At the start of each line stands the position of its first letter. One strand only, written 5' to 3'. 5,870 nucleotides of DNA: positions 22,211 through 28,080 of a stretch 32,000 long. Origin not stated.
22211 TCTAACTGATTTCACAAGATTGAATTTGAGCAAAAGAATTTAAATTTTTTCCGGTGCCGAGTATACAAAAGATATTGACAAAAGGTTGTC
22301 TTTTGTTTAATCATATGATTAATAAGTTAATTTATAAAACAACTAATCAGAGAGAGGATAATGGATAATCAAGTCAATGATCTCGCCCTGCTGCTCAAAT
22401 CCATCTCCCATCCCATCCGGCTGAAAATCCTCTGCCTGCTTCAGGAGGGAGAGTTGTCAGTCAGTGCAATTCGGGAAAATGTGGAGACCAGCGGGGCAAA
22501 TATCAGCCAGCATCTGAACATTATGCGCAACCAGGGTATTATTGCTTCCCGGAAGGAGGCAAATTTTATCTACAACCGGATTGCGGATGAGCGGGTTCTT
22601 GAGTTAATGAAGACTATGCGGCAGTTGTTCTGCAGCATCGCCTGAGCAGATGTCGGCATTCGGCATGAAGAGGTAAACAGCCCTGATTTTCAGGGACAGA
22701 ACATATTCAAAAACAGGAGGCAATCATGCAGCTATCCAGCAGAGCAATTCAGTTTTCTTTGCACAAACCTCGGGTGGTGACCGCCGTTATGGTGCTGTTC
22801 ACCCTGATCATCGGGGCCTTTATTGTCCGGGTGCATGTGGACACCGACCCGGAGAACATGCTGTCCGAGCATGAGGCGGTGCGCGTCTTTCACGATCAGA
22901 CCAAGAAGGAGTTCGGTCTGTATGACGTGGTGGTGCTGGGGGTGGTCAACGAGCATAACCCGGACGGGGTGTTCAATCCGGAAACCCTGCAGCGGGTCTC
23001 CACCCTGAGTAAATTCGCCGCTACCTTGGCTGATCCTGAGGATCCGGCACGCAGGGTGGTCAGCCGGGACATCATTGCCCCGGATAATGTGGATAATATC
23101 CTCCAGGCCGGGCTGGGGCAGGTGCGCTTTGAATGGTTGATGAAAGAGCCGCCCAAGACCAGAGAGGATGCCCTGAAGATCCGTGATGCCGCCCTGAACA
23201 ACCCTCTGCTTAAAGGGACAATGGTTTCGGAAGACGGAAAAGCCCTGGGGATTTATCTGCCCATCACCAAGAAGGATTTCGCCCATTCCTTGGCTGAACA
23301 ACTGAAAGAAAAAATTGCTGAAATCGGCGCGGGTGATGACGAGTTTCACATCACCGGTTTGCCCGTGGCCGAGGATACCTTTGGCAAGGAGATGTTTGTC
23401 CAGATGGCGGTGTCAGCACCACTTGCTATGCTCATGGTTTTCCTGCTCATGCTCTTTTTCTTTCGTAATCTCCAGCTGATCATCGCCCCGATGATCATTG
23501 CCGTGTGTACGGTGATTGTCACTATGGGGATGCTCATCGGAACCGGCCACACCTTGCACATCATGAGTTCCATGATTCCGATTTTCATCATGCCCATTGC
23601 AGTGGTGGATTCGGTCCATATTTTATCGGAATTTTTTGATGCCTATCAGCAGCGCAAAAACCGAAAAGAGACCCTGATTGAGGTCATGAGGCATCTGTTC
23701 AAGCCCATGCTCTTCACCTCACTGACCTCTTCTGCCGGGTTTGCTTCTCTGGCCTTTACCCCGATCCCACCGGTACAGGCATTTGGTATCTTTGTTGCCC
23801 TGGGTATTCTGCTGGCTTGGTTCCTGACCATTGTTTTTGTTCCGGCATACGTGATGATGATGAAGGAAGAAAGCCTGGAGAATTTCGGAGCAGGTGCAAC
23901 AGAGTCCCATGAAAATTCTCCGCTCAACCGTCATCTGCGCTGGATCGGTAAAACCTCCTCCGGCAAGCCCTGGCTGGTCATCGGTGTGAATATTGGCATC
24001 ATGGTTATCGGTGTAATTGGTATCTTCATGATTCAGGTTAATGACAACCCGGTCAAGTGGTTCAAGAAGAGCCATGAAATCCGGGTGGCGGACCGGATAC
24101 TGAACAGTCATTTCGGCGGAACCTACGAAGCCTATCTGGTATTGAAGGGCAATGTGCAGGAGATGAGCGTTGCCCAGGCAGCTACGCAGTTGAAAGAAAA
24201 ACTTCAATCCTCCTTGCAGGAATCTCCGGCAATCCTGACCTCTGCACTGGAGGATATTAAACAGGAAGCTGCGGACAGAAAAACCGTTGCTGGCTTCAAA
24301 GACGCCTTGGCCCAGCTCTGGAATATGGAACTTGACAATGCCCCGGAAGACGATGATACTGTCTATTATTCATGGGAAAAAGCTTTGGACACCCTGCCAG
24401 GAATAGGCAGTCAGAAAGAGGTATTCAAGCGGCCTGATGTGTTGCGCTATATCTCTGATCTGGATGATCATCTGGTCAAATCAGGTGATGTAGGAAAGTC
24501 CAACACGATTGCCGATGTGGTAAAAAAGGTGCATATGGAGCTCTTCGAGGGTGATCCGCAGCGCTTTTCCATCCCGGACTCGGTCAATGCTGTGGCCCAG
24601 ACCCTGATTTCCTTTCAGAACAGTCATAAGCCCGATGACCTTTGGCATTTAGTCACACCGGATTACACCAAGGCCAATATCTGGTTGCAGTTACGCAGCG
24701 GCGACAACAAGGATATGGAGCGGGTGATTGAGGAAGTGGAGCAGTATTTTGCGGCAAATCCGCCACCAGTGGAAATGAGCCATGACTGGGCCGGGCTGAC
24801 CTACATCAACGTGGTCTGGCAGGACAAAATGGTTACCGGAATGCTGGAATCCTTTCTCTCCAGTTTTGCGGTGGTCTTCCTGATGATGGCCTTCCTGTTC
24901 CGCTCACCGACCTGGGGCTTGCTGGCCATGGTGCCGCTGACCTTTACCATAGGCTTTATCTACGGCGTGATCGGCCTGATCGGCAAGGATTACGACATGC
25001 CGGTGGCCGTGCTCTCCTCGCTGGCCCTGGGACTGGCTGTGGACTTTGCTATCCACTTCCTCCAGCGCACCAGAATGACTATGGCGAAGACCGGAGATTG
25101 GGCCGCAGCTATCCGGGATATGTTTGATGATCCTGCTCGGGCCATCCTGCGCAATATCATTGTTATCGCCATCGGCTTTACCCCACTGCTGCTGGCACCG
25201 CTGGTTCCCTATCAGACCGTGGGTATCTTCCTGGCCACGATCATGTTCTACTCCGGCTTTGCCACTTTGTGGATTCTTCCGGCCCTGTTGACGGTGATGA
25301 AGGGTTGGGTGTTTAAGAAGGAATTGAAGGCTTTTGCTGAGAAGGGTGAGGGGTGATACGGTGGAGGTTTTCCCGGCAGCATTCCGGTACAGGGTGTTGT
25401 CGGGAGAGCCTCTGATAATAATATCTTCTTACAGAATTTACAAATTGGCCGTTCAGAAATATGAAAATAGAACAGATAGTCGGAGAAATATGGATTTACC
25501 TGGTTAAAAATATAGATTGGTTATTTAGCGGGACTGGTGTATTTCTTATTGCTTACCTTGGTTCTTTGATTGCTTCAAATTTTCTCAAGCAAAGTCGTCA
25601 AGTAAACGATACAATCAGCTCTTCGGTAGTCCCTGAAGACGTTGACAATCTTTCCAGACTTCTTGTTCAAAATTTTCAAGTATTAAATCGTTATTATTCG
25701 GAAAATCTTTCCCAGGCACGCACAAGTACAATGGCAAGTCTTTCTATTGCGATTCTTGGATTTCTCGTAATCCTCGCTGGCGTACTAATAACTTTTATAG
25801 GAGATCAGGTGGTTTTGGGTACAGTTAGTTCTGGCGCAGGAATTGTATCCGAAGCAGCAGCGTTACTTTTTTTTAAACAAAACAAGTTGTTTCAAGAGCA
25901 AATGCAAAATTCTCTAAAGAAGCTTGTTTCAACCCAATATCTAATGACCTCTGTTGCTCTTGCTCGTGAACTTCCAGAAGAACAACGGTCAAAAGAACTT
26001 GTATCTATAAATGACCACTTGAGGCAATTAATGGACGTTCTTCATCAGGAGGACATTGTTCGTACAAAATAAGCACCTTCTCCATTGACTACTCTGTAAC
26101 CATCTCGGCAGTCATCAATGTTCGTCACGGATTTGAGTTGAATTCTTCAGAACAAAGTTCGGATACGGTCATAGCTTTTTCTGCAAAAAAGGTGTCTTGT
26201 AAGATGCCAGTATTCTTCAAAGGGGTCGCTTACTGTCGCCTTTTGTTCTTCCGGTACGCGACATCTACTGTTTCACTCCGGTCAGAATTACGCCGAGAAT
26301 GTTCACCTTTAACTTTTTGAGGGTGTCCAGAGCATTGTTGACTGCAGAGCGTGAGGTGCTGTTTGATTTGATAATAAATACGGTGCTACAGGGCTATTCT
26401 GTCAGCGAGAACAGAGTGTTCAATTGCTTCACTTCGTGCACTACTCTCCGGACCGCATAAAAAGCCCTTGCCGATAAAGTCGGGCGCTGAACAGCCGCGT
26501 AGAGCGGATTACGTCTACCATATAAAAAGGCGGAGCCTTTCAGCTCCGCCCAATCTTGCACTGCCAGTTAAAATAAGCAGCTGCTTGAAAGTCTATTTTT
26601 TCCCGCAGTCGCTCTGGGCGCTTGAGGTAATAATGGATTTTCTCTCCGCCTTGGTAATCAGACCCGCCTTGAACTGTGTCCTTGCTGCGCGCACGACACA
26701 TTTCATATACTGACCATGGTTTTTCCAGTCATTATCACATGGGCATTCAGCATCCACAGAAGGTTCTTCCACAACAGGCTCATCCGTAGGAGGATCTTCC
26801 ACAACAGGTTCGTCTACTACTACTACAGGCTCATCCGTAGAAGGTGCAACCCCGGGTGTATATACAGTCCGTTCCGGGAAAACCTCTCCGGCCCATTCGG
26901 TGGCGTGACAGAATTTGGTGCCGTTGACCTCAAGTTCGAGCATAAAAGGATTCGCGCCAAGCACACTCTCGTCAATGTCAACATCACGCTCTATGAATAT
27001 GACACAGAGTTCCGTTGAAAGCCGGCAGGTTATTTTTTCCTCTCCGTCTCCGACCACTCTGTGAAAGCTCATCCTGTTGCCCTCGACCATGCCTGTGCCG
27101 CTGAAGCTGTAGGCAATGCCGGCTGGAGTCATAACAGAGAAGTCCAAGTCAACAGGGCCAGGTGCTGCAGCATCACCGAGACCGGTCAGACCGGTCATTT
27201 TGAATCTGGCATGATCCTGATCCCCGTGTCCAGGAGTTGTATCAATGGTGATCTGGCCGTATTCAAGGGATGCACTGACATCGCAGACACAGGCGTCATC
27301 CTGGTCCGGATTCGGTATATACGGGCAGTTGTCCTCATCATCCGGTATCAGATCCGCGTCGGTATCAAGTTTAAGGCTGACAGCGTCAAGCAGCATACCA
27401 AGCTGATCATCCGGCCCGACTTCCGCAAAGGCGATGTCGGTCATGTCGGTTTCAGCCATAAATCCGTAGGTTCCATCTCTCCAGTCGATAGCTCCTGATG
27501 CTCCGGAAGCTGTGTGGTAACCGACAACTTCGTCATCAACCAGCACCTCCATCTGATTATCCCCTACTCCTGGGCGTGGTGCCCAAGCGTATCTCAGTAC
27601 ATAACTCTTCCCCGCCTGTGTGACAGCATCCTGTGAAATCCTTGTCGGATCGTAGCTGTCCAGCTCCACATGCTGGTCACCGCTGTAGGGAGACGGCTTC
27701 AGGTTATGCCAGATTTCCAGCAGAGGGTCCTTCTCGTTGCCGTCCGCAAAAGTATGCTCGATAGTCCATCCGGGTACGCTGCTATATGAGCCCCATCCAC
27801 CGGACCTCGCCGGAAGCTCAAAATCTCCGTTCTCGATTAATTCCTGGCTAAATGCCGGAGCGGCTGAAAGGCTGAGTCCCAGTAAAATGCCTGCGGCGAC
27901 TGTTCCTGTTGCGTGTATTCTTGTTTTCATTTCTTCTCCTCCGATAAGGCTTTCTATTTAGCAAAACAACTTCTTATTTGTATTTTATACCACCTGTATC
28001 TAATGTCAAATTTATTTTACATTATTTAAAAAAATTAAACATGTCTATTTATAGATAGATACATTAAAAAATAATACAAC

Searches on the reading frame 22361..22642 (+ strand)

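Call 77: search_protein_families(library=pfam, proteins=[window:22361-22642:+], max_evalue=0.01)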
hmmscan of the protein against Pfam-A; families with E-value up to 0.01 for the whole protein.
window:22361-22642:+ (94 aa): 6 families
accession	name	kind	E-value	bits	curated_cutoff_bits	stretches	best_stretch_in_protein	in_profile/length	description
PF01022.26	HTH_5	-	4.4e-13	49.3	22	1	18-62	2-46/47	Bacterial regulatory protein, arsR family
PF12840.13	HTH_20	-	5.2e-08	33.2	27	1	15-63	1-50/51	Helix-turn-helix domain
PF13412.12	HTH_24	-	4.4e-05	23.4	21.9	1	19-61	4-47/48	Winged helix-turn-helix DNA-binding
PF13601.12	HTH_34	-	7.4e-05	23.3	27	1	19-67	1-50/80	Winged helix DNA-binding domain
PF24034.1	DUF7343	-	0.0015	18.7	27.6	1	26-63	11-50/62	Domain of unknown function (DUF7343)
PF01978.25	TrmB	-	0.01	16.1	25.6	0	25-72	16-63/68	Sugar-specific transcriptional regulator TrmB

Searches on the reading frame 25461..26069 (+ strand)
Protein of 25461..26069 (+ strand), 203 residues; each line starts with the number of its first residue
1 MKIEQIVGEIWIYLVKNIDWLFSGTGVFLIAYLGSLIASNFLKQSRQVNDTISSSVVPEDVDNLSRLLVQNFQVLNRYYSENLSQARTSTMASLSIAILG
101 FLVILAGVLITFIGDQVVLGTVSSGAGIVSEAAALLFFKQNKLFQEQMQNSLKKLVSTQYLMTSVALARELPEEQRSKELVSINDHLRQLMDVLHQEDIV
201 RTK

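Call 77: search_protein_families(library=pfam, proteins=[window:25461-26069:+], max_evalue=0.01)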
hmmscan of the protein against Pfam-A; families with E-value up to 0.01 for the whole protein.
window:25461-26069:+ (203 aa): 1 family
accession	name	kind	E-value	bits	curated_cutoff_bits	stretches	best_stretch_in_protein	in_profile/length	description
PF20712.2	CyanoTRADDas_TM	-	5.3e-15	55.7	24.3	1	81-148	1-68/68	Cyanobacterial TRADD-N associated 2-Transmembrane domain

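Call 91: search_protein_families(library=padloc, proteins=[window:25461-26069:+], max_evalue=0.00001)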
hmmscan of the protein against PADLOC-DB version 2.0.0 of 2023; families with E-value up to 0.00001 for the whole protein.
window:25461-26069:+ (203 aa): 0 families

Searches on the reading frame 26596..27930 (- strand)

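Call 71: search_protein_families(library=pfam, proteins=[window:26596-27930:-], max_evalue=0.00001)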
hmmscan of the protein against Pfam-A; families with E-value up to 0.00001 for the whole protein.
window:26596-27930:- (445 aa): 2 families
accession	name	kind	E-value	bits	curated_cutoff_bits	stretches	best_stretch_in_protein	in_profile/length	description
PF02412.23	TSP_3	-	1.7e-06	28.1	25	1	189-210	15-36/36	Thrombospondin type 3 repeat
PF04862.18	DUF642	-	4.1e-06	27.1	27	0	31-187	2-157/157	Protein of unknown function (DUF642)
